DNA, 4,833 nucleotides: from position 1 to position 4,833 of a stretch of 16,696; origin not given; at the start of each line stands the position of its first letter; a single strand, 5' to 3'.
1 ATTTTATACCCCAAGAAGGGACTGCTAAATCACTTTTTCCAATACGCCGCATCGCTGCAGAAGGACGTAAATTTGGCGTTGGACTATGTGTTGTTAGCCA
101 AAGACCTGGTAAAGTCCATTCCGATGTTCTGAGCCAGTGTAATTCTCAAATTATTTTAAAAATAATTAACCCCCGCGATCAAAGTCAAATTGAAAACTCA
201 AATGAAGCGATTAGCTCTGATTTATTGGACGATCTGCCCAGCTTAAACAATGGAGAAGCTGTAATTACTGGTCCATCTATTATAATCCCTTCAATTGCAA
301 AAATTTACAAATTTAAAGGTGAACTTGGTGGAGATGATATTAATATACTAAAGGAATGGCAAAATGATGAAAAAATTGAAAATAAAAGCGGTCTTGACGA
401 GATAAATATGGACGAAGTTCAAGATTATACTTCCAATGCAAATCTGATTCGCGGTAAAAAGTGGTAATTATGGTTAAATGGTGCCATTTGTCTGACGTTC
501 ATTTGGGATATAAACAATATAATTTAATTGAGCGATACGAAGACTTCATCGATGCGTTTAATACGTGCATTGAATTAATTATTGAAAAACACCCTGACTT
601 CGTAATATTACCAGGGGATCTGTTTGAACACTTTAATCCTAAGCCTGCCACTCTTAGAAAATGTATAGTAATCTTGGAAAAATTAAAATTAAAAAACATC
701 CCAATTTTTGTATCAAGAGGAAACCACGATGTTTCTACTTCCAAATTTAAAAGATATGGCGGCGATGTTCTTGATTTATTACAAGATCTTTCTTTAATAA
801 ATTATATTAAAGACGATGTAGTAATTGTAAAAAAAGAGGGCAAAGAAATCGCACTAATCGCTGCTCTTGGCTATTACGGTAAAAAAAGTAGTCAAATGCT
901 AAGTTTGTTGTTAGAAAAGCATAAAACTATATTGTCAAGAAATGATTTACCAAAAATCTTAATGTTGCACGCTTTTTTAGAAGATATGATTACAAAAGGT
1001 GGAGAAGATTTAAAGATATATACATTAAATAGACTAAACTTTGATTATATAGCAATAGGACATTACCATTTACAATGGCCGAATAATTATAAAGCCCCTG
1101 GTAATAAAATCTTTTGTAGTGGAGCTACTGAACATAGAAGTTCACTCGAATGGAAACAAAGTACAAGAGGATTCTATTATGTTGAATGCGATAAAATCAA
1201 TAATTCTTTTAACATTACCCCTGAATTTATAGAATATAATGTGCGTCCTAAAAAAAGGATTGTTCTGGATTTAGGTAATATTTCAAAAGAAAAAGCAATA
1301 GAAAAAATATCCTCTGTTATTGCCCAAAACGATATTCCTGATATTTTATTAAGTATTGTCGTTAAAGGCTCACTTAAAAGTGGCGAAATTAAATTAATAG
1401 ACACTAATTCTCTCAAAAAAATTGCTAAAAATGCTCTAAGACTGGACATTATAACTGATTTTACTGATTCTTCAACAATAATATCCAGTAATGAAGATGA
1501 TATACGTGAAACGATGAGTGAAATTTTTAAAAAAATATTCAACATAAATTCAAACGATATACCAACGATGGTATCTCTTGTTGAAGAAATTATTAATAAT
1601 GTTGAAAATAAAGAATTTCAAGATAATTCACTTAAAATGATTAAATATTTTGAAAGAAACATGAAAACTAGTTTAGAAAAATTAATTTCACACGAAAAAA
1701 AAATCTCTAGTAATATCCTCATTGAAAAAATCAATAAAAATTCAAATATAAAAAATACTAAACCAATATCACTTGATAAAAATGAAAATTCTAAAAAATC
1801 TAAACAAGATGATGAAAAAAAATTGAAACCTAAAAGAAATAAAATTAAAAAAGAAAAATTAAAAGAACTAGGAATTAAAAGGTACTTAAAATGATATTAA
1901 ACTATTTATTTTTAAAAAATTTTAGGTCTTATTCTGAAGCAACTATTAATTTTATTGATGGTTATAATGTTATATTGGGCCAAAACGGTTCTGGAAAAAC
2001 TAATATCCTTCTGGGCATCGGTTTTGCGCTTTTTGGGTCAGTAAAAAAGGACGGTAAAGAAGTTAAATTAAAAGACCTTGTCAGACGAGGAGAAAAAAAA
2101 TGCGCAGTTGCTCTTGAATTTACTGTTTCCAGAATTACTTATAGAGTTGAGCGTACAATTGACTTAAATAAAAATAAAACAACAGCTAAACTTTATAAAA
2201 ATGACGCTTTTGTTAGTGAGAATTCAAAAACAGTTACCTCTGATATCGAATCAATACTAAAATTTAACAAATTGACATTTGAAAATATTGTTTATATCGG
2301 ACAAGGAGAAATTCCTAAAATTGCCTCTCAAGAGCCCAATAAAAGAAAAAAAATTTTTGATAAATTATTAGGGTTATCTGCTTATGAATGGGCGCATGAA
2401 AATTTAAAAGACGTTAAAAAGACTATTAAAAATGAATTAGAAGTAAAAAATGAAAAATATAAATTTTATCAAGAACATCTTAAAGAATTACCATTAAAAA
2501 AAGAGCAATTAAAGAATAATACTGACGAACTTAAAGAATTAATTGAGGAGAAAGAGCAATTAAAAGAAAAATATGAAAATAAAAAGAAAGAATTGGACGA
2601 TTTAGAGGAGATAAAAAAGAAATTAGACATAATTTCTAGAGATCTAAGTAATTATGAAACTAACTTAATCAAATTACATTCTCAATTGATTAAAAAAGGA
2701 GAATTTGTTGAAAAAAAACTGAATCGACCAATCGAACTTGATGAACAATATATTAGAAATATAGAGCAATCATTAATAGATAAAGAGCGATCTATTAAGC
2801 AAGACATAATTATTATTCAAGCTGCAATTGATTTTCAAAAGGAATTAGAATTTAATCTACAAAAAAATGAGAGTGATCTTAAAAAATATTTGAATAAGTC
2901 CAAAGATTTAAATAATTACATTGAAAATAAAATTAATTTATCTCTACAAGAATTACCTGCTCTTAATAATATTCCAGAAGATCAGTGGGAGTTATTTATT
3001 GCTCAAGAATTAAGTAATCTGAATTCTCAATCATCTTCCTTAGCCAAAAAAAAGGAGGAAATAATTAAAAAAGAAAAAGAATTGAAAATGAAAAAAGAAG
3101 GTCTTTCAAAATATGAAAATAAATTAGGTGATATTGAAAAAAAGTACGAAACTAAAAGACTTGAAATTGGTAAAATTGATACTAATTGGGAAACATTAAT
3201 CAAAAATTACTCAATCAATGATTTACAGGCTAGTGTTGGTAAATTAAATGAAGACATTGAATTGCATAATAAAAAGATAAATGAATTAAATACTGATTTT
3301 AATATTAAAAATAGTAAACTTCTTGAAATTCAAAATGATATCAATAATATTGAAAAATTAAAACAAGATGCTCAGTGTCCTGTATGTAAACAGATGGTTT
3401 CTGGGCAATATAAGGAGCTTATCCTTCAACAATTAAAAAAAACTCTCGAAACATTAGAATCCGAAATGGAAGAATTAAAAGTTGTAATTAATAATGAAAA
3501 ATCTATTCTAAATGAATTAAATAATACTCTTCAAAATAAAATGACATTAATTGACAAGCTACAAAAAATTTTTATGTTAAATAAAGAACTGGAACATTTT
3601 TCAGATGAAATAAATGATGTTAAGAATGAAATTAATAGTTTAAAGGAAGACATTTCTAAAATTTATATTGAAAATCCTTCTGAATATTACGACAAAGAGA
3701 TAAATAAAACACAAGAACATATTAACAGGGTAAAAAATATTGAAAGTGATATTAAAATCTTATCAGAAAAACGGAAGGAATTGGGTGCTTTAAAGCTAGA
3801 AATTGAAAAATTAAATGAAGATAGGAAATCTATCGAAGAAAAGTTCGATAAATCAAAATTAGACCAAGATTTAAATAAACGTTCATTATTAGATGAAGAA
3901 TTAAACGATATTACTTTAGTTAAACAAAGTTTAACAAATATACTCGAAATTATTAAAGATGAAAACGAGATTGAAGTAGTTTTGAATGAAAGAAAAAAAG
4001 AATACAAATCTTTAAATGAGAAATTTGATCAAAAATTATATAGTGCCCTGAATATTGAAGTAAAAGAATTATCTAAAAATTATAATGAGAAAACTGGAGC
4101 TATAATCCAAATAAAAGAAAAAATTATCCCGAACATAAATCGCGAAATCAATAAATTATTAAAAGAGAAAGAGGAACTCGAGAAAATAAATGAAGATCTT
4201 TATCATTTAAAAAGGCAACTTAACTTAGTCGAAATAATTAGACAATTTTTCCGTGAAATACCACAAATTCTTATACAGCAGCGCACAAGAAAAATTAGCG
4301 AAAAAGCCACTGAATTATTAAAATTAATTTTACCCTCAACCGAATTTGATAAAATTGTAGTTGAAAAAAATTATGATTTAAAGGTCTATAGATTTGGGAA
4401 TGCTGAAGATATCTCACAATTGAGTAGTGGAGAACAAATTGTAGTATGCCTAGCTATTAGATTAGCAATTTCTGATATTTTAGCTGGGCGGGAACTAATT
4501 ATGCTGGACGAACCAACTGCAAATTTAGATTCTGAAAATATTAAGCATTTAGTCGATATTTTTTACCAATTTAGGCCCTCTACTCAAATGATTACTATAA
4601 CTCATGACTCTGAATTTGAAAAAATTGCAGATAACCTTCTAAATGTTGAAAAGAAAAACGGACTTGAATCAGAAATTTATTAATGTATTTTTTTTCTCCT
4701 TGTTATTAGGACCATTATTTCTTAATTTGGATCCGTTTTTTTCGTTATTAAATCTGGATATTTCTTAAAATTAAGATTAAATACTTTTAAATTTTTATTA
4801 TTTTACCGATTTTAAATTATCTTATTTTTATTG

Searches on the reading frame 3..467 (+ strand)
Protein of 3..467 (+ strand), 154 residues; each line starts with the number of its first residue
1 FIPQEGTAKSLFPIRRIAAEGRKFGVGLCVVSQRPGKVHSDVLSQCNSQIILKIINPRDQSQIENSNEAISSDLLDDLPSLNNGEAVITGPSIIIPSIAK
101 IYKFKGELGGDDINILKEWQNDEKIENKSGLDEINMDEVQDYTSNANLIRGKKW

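Call 6: search_protein_families(library=pfam, proteins=[window:3-467:+], max_evalue=0.01)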
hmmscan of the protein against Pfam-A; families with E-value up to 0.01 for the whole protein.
window:3-467:+ (154 aa): 1 family
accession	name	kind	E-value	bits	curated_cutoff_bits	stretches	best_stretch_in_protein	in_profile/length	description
PF05872.18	HerA_C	-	0.0067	15.6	22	1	22-89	289-362/502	Helicase HerA-like C-terminal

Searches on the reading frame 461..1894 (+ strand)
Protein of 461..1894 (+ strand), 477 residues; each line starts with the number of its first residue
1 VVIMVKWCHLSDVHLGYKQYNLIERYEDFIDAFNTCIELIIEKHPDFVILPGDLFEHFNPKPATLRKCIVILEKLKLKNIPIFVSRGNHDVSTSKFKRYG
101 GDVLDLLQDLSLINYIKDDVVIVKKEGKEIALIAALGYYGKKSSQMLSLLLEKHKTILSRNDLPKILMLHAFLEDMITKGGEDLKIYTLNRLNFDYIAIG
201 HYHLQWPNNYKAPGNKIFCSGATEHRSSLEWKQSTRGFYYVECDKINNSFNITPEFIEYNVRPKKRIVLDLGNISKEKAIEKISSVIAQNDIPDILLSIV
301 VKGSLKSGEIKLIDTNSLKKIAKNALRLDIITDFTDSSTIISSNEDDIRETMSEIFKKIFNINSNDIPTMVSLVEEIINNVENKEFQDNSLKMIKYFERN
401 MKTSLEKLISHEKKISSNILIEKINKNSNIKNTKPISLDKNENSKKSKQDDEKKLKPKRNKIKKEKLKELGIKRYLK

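Call 6: search_protein_families(library=pfam, proteins=[window:461-1894:+], max_evalue=0.01)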
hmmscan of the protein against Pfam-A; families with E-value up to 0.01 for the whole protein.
window:461-1894:+ (477 aa): 1 family
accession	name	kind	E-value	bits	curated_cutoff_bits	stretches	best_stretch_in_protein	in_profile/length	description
PF00149.33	Metallophos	-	5.7e-15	56.7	21.5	1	8-203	4-189/191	Calcineurin-like phosphoesterase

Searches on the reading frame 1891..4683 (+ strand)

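Call 6: search_protein_families(library=pfam, proteins=[window:1891-4683:+], max_evalue=0.01)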
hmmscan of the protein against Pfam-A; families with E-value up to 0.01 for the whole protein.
window:1891-4683:+ (930 aa): 5 families
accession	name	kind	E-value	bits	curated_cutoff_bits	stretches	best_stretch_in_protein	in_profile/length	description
PF13476.12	AAA_23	-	2.3e-17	64.8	27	1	7-229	3-201/201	AAA domain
PF02463.25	SMC_N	-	2.6e-10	40.6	40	1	3-924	2-217/220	RecF/RecN/SMC N terminal domain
PF13304.12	AAA_21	-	8.9e-08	33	27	2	680-908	105-301/304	AAA domain, putative AbiEii toxin, Type IV TA system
PF13175.12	AAA_15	-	8e-06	26.1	32.1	1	1-254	1-263/374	AAA ATPase domain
PF13558.12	SbcC_Walker_B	-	6.3e-05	23.6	27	1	839-891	28-88/90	SbcC/RAD50-like, Walker B motif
